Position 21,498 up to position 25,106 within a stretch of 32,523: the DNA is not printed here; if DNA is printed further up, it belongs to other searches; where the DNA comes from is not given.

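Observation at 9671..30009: Tandem array of four giant, non-repetitive paralogous lipoproteins with no recognisable family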

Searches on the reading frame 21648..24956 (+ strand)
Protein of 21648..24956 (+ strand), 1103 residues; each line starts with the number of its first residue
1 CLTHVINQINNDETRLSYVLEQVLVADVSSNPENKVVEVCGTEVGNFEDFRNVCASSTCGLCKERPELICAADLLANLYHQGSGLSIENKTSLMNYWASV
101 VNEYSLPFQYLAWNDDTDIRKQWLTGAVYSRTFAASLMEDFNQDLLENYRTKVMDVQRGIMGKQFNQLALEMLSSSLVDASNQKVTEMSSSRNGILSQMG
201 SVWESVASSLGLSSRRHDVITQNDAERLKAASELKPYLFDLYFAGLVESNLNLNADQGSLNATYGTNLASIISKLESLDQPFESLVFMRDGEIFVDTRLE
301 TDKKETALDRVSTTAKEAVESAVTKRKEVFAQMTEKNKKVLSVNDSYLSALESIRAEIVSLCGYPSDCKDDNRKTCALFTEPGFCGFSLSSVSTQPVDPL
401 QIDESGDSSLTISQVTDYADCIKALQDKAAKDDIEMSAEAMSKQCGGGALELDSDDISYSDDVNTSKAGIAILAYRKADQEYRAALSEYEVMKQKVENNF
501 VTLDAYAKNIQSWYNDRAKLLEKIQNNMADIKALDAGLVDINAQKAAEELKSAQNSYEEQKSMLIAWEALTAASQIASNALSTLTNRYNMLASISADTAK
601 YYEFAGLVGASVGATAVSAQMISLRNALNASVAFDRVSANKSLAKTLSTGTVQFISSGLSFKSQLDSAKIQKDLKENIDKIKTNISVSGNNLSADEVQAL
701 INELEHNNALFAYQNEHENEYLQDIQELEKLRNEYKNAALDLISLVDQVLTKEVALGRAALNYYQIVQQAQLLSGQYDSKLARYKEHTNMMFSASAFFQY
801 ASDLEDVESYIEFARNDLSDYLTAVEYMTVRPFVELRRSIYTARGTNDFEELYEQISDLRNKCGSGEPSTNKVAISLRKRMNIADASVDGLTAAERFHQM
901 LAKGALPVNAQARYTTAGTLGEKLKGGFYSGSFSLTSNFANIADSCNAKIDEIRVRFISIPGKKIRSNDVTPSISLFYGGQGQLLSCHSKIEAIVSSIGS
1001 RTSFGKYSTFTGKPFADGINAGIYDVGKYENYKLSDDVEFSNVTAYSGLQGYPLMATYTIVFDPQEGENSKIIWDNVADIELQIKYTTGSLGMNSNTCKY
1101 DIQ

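Call 50: search_protein_representatives(alignment_id=A6)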
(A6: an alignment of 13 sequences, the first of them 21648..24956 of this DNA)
Query: 13 sequences, 1119 profile positions. Proteins with E-value up to 0.001 (for the whole library): 166; up to 1e-10: 151; up to 1e-30: 129. The best 150 are listed.
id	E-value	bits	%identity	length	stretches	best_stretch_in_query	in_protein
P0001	0.0e+00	1649.7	-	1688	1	1-1119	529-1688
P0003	0.0e+00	1639.1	-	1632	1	1-1119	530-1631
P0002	0.0e+00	1609.6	-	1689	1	1-1119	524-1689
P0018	0.0e+00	1603.0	-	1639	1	1-1119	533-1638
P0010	0.0e+00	1568.0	-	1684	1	1-1119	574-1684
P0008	0.0e+00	1407.5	-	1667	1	1-1119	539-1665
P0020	0.0e+00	1307.6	-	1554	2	445-1119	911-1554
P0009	0.0e+00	1273.3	-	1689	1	1-1119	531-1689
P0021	0.0e+00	1128.8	-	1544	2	450-1119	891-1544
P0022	0.0e+00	1089.5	-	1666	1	1-1117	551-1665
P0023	0.0e+00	1018.8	-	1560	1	1-1117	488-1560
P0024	3.9e-298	1008.6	-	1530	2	456-1116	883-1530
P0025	6.4e-295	998.0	-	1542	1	1-1117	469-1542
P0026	2.9e-287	972.6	-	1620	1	1-1115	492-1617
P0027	1.1e-273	927.6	-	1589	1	1-1115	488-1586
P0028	1.1e-266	904.4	-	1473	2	457-1116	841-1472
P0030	3.6e-221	753.7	-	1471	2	458-1115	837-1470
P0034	1.2e-214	732.2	-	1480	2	457-1116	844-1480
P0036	2.2e-208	711.4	-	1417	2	459-1116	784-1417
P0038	3.3e-207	707.5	-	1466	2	458-1116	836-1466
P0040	1.3e-206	705.6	-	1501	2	459-1116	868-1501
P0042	9.9e-204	696.0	-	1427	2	456-1116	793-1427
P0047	1.6e-199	682.1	-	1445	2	457-1116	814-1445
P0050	5.0e-197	673.8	-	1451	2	460-1116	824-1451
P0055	1.0e-185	636.3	-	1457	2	455-1115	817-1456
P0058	2.3e-181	621.9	-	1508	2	459-1115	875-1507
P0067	1.1e-176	606.4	-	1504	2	442-1116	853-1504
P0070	2.0e-174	599.0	-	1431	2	452-1116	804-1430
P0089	1.5e-141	490.1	-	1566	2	460-1107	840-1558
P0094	2.5e-130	452.9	-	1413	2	459-1115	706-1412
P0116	6.5e-87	309.2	-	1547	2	504-1115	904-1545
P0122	1.5e-67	245.1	-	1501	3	704-1116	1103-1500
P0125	3.1e-58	214.2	-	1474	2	462-1116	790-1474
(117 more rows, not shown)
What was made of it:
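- Tried and rejected: The exhaustive search was needed to see the real family size (call 50).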

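Call 52: list_cluster_members(proteins=[P0020, P0024, P0028, P0036, P0067, P0089, P0094, P0116, P0122, P0125])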
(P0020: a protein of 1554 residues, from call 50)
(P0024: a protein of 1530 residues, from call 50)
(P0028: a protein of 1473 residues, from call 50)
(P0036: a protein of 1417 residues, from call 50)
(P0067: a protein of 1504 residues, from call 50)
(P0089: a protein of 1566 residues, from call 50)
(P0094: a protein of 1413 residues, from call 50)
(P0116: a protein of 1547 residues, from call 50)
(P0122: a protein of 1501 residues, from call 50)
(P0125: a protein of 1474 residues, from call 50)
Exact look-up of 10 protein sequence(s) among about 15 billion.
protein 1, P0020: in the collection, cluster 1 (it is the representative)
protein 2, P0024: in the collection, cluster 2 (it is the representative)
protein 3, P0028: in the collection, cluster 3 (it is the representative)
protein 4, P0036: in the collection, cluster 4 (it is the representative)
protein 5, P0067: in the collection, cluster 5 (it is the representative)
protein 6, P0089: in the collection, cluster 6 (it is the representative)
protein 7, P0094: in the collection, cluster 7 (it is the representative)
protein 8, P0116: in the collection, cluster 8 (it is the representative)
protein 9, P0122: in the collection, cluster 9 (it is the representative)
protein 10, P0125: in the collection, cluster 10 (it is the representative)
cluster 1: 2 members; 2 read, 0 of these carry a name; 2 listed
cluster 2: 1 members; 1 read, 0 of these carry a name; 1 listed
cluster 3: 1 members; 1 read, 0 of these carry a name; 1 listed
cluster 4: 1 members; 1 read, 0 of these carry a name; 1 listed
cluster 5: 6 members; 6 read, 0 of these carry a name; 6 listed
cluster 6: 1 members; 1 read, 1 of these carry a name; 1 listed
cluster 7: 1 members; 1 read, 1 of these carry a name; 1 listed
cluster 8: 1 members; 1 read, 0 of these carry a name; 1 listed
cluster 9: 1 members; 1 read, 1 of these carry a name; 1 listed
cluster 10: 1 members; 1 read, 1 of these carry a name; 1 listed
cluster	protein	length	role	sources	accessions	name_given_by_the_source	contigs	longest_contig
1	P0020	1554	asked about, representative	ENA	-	-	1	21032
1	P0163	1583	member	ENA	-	-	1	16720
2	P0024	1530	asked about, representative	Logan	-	-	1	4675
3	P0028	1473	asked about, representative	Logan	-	-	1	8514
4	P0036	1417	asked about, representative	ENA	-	-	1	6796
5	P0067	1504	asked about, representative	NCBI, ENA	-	-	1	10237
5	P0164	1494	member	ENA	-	-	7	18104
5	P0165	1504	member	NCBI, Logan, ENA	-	-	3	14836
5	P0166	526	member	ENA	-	-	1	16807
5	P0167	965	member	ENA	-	-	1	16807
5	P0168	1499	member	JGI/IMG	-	-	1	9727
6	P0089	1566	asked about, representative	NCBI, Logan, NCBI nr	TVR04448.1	MAG: hypothetical protein EA398_02055 [Deltaproteobacteria bacterium]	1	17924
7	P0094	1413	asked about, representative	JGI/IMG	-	hypothetical protein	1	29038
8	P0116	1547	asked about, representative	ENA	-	-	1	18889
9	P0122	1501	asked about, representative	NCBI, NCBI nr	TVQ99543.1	MAG: hypothetical protein EA398_12135 [Deltaproteobacteria bacterium]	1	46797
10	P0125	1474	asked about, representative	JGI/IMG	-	hypothetical protein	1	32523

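Call 54: search_protein_families(library=pfam, proteins=[P0020, P0028, P0067, P0089, P0094, P0122], max_evalue=0.01)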
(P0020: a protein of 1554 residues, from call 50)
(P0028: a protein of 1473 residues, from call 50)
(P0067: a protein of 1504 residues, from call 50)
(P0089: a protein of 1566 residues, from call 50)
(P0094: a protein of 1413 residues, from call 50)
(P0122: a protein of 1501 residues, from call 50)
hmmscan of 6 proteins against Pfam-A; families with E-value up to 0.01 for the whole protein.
P0020 (1554 aa): 0 families

P0028 (1473 aa): 0 families

P0067 (1504 aa): 0 families

P0089 (1566 aa): 0 families

P0094 (1413 aa): 0 families

P0122 (1501 aa): 0 families
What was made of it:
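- On TcA (A subunit of Tc/ABC toxins): Six distant members also have no Pfam hits (call 54).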

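Call 69: find_encoding_contigs(protein=P0122, flank=10000, max_places=2)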
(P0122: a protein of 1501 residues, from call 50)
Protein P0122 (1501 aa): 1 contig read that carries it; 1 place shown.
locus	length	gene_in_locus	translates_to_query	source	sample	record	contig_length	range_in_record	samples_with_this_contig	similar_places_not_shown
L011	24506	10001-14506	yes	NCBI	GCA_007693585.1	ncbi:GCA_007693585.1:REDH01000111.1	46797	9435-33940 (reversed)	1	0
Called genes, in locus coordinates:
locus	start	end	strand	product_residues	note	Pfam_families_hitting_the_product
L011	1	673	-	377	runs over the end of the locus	PF00756:Esterase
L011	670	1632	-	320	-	PF03575:Peptidase_S51 (weak)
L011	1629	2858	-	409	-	PF02786:CPSase_L_D2 (weak), PF02222:ATP-grasp (weak)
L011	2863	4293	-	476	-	PF08323:Glyco_transf_5, PF20706:GT4-conflict (faint), PF13439:Glyco_transf_4 (faint), PF13579:Glyco_trans_4_4 (weak), PF00534:Glycos_transf_1, PF13692:Glyco_trans_1_4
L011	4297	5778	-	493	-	PF05013:FGase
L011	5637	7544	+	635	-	PF11617:Cu-binding_MopE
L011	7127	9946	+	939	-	PF11617:Cu-binding_MopE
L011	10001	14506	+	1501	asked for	-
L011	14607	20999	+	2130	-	PF01839:FG-GAP (faint), PF13517:FG-GAP_3 (weak), PF12256:TcdB_toxin_midN, PF25023:TEN_YD-shell (faint), PF05593:RHS_repeat (weak)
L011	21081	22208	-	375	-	PF03435:Sacchrp_dh_NADP, PF13460:NAD_binding_10 (weak)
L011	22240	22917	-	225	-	PF00730:HhH-GPD, PF00633:HHH (weak)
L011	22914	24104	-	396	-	PF01565:FAD_binding_4, PF02873:MurB_C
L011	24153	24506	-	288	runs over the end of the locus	-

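Call 70: search_protein_families(library=pfam, proteins=[L011:14607-20996:+], max_evalue=0.01)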
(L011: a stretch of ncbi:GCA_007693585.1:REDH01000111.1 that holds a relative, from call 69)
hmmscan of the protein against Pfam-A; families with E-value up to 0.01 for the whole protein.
L011:14607-20996:+ (2130 aa): 5 families
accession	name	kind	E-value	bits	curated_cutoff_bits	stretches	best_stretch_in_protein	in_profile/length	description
PF05593.20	RHS_repeat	-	9.9e-25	86.8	22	2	1261-1295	1-35/38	RHS Repeat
PF13517.12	FG-GAP_3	-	3.2e-21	76.1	26.9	2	397-465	1-61/61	FG-GAP-like repeat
PF12256.14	TcdB_toxin_midN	-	5.7e-18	65.3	24.8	1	614-759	14-166/181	Insecticide toxin TcdB middle/N-terminal region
PF01839.29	FG-GAP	-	8.5e-11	41.9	22.1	0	344-356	7-19/37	FG-GAP repeat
PF03534.18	SpvB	-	4.6e-05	23.2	22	1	54-118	2-66/287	Salmonella virulence plasmid 65kDa B protein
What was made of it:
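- Closest known: Bacterial teneurin-like proteins. Different: The BC proteins found next to P0122 and P0089 are TcB/TcC-type (SpvB + FG-GAP + TcdB_midN + RHS), not TLP-type (call 70).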

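Call 71: find_encoding_contigs(protein=P0089, flank=10000, max_places=2)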
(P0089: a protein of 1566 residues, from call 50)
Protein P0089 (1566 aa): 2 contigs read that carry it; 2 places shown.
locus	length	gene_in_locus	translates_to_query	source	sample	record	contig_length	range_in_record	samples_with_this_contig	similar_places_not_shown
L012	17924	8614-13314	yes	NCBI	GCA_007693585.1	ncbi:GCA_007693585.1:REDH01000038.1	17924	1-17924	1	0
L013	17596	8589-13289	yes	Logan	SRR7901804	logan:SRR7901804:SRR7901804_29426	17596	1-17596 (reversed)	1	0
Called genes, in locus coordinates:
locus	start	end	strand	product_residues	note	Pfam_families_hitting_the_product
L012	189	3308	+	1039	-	-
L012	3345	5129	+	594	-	PF00912:Transgly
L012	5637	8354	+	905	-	-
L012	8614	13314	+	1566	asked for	-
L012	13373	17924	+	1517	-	PF03534:SpvB, PF05593:RHS_repeat (faint), PF01839:FG-GAP (faint), PF13517:FG-GAP_3 (weak), PF12256:TcdB_toxin_midN, PF13517:FG-GAP_3 (weak)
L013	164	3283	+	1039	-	-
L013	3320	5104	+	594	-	PF00912:Transgly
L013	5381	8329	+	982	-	-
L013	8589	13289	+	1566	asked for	-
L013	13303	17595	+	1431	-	?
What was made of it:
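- Closest known: TcA subunits of Tc. Same: In two family members a TcB/TcC cocoon gene follows directly (calls 69-71).
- Family members P0122 and P0089 are each followed, 100 and 59 nt downstream on the same strand, by a protein with SpvB, FG-GAP, TcdB_toxin_midN and RHS_repeat hits; I re-scanned the L011 protein (2130 aa) myself, while the L012 assignment (at least 1517 aa) rests on precomputed Pfam hits (calls 69-71). TcB/TcC genes follow two family members in classic A->BC order (calls 69-71).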

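Call 72: find_encoding_contigs(protein=P0125, flank=10000, max_places=2)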
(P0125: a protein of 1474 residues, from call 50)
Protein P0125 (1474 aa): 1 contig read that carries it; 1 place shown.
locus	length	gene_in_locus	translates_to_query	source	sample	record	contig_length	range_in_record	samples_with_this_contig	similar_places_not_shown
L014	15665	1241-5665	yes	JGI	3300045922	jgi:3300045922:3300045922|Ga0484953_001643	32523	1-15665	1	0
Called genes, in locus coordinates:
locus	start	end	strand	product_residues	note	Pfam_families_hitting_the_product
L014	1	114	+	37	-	?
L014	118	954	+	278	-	PF00702:Hydrolase (faint), PF05116:S6PP (faint), PF08282:Hydrolase_3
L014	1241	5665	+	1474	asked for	-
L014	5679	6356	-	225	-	PF00085:Thioredoxin, PF13899:Thioredoxin_7 (weak), PF13098:Thioredoxin_2 (weak), PF00581:Rhodanese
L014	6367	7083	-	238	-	PF12811:BaxI_1 (weak), PF01027:Bax1-I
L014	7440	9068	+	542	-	PF25199:nSTAND_NTPase5 (faint), PF00005:ABC_tran, PF02463:SMC_N (faint), PF13191:AAA_16 (faint), PF13304:AAA_21 (faint), PF13401:AAA_22 (faint), PF13555:AAA_29 (faint), PF00005:ABC_tran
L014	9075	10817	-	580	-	-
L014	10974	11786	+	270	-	PF01149:Fapy_DNA_glyco, PF06831:H2TH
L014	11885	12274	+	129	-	-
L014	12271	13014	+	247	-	-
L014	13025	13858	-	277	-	-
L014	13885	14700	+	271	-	-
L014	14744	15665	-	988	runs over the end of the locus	-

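Call 74: find_encoding_contigs(protein=P0164, flank=10000, max_places=4)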
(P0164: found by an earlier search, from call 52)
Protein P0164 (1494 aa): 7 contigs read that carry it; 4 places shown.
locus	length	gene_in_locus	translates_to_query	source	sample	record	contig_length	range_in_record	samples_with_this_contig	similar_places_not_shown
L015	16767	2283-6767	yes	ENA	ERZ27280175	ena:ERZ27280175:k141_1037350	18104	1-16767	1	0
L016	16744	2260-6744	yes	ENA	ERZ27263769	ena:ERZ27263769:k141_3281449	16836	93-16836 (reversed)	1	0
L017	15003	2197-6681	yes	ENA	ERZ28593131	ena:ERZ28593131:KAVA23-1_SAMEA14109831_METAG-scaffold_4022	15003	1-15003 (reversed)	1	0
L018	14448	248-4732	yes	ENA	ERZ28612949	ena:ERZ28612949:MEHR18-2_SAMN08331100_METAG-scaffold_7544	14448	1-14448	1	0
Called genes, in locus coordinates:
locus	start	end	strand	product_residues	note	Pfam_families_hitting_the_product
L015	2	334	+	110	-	?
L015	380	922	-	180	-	-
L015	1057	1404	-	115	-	-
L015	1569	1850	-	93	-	-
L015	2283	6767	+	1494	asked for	-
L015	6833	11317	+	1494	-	-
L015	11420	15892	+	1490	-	-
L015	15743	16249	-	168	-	-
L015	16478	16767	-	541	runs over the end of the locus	?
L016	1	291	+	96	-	?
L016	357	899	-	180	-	-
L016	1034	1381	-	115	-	-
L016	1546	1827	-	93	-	-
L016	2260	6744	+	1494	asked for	-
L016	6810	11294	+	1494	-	-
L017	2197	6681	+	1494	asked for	-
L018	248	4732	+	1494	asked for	-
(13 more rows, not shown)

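Call 88: find_related_loci(query=A9, collection=metagenome_contigs, flank=10000)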
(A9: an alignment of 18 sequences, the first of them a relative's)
Query A9 (1445 aa) in metagenome_contigs; peptide patterns used: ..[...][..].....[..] (x = any residue, [..] = any of these).
25 stretches matched a pattern; 19 encode a relative of the query (tblastn E <= 1e-3); 18 distinct loci.
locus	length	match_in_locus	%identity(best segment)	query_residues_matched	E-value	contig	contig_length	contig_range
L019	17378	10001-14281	45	22-1445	0e+0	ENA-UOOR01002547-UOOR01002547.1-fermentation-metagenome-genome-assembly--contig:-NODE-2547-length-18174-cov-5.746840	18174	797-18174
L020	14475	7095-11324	43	56-1444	0e+0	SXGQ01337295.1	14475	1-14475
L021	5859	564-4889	40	22-1445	0e+0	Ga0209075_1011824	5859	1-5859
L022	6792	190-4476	38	41-1445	0e+0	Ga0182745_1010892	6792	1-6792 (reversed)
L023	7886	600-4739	39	48-1445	0e+0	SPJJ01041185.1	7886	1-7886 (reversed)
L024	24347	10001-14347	38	11-1445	0e+0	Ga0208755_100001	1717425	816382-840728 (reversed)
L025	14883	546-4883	39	40-1445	0e+0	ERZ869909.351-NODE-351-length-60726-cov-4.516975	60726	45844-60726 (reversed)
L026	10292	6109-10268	38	1-1387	0e+0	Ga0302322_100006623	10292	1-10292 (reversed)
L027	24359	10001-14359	39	1-1445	0e+0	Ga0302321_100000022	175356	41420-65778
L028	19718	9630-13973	32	55-1445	0e+0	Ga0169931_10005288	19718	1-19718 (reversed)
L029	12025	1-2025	40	772-1445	1e-129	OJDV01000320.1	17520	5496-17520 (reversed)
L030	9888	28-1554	45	936-1445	1e-119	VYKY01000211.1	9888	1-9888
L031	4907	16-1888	50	793-1445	1e-122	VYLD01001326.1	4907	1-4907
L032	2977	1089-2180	53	1076-1445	8e-116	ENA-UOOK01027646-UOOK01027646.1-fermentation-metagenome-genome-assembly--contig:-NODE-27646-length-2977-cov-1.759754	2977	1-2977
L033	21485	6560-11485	29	2-1440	7e-87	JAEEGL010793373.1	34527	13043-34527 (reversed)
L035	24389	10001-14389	34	9-1445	0e+0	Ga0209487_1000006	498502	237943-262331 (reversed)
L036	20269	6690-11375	27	55-1445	5e-68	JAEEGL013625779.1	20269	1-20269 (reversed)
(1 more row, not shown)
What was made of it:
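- Tried and rejected: A narrower alignment worked (call 88).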
